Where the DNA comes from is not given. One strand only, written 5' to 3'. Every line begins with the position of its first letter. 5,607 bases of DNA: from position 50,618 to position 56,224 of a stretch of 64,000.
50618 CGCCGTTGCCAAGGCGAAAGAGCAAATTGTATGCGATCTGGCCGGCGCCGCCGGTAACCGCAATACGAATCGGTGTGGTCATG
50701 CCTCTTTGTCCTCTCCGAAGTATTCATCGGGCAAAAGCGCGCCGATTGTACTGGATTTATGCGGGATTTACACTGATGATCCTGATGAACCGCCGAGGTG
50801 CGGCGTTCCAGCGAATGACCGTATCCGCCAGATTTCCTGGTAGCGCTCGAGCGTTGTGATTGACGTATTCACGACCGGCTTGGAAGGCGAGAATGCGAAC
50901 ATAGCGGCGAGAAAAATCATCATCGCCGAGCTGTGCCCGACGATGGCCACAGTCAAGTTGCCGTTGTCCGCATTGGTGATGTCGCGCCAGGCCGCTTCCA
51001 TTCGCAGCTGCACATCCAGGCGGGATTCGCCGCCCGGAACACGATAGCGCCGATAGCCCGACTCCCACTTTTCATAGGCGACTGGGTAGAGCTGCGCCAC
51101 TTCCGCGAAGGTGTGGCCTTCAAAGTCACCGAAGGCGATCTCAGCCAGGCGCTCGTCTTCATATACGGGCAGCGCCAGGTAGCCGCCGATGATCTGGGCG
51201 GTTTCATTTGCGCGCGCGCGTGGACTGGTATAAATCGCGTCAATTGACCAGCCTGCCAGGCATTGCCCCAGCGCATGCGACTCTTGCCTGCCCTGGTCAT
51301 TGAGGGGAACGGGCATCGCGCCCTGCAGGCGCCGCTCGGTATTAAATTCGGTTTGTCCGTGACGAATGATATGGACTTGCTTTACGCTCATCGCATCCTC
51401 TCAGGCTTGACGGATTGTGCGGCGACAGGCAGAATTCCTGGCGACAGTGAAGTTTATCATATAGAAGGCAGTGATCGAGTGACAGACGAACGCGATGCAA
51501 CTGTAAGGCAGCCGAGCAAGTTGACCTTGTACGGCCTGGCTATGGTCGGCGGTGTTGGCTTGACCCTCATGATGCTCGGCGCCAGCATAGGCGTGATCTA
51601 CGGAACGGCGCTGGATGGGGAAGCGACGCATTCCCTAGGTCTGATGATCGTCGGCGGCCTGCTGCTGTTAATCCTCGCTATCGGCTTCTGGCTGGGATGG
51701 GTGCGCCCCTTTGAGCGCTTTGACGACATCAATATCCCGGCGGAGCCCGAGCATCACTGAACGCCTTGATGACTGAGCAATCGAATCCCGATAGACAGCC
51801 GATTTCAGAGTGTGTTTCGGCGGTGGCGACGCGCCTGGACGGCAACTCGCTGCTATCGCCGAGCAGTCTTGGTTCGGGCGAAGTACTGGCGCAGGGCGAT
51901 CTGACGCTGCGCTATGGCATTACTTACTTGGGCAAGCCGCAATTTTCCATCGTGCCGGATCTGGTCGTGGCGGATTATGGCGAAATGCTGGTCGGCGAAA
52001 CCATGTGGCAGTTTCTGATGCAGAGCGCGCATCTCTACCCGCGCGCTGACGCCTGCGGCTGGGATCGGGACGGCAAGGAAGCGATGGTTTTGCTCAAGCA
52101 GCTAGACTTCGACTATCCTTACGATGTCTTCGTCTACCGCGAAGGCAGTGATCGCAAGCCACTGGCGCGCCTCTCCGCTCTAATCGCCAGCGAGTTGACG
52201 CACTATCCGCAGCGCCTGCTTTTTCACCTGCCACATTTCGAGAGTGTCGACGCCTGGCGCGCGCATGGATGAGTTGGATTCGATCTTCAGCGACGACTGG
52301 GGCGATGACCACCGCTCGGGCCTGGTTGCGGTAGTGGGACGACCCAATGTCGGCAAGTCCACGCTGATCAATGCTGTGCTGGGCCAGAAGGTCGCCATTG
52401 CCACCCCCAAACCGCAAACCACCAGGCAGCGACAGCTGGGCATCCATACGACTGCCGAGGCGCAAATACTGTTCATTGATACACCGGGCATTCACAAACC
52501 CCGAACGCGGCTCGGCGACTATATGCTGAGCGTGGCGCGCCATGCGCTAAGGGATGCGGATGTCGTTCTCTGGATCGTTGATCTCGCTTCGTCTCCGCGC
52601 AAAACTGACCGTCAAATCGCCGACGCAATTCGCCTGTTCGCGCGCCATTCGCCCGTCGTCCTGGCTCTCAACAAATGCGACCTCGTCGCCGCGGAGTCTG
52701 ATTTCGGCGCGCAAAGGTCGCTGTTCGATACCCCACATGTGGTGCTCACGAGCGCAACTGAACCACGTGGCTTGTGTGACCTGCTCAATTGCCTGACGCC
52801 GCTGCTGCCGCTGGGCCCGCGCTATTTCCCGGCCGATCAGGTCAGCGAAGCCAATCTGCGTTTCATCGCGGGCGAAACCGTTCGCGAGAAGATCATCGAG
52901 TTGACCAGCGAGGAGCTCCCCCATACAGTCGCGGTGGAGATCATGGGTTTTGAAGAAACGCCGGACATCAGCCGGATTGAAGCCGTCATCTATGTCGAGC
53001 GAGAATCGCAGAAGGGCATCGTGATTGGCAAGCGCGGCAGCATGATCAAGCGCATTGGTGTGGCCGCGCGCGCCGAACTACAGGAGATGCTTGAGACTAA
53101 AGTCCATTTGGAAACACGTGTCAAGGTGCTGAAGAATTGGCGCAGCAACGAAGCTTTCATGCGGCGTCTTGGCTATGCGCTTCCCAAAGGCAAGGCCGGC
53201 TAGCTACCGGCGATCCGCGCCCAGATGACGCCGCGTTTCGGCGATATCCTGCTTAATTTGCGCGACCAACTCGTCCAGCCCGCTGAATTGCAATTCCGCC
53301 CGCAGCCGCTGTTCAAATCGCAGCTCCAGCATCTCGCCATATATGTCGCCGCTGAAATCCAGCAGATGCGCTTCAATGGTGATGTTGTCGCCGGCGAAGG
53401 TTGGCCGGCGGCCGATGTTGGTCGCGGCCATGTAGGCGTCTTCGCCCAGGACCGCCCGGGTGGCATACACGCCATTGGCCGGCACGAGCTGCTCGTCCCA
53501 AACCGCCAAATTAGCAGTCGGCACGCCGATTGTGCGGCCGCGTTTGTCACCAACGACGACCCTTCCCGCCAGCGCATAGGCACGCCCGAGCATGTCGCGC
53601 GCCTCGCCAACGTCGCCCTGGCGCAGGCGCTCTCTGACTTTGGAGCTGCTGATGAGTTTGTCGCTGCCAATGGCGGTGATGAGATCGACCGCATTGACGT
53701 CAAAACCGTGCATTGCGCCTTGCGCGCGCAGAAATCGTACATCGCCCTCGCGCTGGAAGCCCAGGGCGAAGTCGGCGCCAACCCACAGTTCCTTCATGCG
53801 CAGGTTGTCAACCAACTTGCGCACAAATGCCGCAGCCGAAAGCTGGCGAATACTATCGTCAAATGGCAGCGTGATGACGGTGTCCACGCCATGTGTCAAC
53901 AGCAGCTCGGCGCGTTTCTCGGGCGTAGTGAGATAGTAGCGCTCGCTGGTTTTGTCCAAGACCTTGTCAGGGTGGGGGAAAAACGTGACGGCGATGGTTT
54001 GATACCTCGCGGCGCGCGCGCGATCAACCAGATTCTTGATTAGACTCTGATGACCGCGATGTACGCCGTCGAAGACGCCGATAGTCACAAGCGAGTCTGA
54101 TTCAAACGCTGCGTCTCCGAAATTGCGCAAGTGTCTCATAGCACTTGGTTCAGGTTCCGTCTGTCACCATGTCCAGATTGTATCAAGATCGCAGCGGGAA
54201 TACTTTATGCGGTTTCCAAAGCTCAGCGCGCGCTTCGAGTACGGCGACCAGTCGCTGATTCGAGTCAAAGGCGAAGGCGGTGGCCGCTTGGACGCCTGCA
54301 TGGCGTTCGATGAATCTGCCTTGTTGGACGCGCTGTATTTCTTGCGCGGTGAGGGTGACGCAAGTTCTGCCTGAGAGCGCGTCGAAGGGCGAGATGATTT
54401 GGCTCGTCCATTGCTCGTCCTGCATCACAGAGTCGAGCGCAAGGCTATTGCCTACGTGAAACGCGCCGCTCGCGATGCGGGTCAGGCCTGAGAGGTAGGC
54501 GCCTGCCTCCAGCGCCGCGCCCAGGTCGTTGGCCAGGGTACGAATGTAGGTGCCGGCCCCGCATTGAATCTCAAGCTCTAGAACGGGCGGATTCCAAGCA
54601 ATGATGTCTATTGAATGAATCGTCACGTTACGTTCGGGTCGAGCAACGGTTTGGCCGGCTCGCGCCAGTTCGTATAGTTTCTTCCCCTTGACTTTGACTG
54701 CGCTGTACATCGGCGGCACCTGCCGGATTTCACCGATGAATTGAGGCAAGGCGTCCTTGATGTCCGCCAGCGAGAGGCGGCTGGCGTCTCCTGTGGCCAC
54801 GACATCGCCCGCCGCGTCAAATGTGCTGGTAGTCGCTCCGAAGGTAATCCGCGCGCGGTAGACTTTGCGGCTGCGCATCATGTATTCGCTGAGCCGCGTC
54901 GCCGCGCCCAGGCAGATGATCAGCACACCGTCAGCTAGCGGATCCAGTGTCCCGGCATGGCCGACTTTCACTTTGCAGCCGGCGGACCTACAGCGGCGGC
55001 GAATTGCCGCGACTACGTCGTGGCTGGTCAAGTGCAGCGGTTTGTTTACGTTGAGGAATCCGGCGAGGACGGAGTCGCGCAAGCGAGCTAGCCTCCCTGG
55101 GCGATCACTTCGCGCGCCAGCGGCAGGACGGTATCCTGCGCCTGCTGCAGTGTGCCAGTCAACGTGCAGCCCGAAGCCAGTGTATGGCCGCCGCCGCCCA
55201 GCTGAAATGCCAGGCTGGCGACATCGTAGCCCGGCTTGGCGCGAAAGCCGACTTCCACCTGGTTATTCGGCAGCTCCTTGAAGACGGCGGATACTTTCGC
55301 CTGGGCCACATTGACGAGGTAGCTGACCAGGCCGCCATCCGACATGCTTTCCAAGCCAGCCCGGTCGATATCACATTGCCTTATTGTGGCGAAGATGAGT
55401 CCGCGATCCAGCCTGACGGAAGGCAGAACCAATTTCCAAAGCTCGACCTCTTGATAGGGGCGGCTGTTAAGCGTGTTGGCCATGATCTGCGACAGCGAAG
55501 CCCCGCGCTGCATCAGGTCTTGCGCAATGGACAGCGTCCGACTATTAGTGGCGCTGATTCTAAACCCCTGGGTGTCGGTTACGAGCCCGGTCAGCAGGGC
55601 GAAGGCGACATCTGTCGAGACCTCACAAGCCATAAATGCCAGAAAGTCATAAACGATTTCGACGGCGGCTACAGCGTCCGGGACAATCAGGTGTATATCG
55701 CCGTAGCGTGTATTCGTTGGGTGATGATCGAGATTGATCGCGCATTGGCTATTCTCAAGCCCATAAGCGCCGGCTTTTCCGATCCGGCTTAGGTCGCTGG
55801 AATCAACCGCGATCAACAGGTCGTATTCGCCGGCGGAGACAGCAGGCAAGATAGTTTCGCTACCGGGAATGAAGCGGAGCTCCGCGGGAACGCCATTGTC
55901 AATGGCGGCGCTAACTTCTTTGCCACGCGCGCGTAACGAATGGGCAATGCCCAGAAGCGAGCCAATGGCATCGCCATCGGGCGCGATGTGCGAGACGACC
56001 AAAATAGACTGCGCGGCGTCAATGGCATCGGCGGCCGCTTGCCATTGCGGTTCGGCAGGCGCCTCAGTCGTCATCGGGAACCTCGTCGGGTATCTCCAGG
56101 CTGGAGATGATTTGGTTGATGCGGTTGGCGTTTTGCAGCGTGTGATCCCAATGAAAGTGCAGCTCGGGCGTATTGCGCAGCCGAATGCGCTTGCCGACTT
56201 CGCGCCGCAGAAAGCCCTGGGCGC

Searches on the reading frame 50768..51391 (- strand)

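Call 9: search_protein_families(library=pfam, proteins=[window:50768-51391:-], max_evalue=0.001)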
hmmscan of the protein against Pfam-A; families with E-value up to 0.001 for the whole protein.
window:50768-51391:- (207 aa): 1 family
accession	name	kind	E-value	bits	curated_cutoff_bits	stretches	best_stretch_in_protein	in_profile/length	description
PF00300.27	His_Phos_1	-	3.9e-51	173.9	21.7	1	7-193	2-191/194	Histidine phosphatase superfamily (branch 1)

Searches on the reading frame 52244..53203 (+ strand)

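Call 9: search_protein_families(library=pfam, proteins=[window:52244-53203:+], max_evalue=0.001)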
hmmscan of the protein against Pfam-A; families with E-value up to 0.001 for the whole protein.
window:52244-53203:+ (319 aa): 7 families
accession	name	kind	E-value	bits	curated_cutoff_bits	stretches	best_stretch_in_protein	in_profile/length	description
PF01926.29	MMR_HSR1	-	1.2e-26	93.5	21.9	1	28-144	2-113/113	50S ribosome-binding GTPase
PF07650.23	KH_2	-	2.3e-20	72.6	22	1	224-300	1-78/78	KH domain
PF02421.24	FeoB_N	-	1e-13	51.5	27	1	28-180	3-152/156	Ferrous iron transport protein B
PF00350.29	Dynamin_N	-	7.5e-11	42.8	27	1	28-67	1-40/168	Dynamin family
PF03193.22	RsgA_GTPase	-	3e-08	34.1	30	1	26-85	107-170/174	RsgA GTPase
PF00009.33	GTP_EFTU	-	8.3e-08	32.5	26.5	1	28-151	6-138/188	Elongation factor Tu GTP binding domain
PF04548.22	AIG1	-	4e-07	30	27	1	29-129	4-107/212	AIG1 family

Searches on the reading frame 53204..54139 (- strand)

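Call 70: search_protein_families(library=pfam, proteins=[window:53204-54139:-], max_evalue=0.001)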
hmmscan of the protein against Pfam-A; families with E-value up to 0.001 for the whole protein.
window:53204-54139:- (311 aa): 3 families
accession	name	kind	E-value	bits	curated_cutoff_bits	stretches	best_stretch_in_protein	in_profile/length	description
PF06574.18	FAD_syn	-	4.6e-43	147.2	27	1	13-165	5-156/158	FAD synthetase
PF01687.23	Flavokinase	-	3.7e-42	143.9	19.6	1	184-305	1-123/124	Riboflavin kinase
PF01467.32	CTP_transf_like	-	2e-05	25.2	21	1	19-171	2-133/133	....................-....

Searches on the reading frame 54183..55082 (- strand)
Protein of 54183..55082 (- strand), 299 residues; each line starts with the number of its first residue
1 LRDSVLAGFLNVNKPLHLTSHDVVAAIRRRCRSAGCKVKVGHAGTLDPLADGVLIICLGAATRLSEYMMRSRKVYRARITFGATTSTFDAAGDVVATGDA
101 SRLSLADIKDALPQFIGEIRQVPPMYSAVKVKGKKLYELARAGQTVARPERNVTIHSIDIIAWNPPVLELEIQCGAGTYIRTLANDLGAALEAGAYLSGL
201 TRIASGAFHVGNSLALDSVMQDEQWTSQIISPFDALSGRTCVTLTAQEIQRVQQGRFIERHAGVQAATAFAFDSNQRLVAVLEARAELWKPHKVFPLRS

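Call 70: search_protein_families(library=pfam, proteins=[window:54183-55082:-], max_evalue=0.001)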
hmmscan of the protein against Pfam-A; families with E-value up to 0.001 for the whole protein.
window:54183-55082:- (299 aa): 3 families
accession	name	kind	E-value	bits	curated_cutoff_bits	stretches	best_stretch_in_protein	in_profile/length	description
PF01509.24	TruB_N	-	4.6e-56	189.8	27.3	1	38-180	7-149/149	TruB family pseudouridylate synthase (N terminal domain)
PF16198.10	TruB_C_2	-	5.5e-07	30.1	29.3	1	181-236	1-64/66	tRNA pseudouridylate synthase B C-terminal domain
PF09142.17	TruB_C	-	4.2e-05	23.6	28.7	1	243-296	5-56/56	tRNA Pseudouridine synthase II, C terminal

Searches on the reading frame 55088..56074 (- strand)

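Call 70: search_protein_families(library=pfam, proteins=[window:55088-56074:-], max_evalue=0.001)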
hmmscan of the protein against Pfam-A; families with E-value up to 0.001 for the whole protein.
window:55088-56074:- (328 aa): 2 families
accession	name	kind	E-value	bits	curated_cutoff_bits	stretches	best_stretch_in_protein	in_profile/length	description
PF01368.27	DHH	-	1.7e-14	54.6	28.1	1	24-163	2-124/125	DHH family, N-terminal domain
PF02272.25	DHHA1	-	5.5e-08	33.6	25.9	1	247-322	19-98/102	DHHA1 domain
